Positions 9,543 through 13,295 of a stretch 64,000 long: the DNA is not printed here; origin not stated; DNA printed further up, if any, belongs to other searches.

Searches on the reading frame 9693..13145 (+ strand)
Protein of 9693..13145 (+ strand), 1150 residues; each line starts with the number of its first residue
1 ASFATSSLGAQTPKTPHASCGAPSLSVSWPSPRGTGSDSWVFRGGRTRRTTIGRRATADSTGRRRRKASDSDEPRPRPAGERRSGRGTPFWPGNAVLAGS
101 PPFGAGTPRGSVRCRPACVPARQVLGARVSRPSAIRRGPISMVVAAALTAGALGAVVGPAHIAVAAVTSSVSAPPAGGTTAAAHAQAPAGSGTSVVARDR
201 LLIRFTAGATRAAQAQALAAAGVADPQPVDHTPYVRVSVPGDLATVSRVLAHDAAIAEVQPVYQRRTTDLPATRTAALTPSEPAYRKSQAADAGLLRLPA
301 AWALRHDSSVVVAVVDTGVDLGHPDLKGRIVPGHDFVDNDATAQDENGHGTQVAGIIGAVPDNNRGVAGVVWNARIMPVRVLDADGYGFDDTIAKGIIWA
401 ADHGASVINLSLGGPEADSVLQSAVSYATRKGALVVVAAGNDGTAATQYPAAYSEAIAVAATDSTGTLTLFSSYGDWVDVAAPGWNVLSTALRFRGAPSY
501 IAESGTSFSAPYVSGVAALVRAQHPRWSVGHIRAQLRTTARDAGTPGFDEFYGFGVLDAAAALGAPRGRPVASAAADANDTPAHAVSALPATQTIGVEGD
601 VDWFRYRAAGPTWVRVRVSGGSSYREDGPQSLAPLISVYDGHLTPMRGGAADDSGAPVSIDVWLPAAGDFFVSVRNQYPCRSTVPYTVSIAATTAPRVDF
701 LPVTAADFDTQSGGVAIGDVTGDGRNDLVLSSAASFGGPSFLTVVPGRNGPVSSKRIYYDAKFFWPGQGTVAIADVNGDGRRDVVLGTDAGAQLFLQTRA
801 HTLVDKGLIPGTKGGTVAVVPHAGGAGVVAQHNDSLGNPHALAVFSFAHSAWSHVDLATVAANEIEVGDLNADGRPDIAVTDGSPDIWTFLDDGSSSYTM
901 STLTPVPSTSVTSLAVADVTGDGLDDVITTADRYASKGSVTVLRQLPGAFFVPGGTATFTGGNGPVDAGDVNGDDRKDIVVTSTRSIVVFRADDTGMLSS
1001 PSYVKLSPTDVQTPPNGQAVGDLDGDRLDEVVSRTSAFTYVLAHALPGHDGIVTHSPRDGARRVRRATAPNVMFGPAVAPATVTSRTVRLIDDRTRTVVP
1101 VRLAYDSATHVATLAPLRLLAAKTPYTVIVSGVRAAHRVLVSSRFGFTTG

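Call 12: search_protein_families(library=pfam, proteins=[window:9693-13145:+], max_evalue=0.001)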
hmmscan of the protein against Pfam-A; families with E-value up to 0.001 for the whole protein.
window:9693-13145:+ (1150 aa): 5 families
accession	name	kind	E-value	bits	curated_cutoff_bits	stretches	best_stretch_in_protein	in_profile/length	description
PF00082.27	Peptidase_S8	-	1.6e-63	215.1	21.8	1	308-555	2-288/288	Subtilase family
PF01839.29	FG-GAP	-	8.8e-21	73.8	22.1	1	911-943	2-37/37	FG-GAP repeat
PF13517.12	FG-GAP_3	-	3.5e-19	69.6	26.9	2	869-928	1-60/61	FG-GAP-like repeat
PF13205.12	Big_5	-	6.2e-07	30.5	23.6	1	1052-1136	7-90/105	Bacterial Ig-like domain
PF16743.10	PliI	-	7.1e-05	22.9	27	0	749-807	56-99/123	Periplasmic lysozyme inhibitor of I-type lysozyme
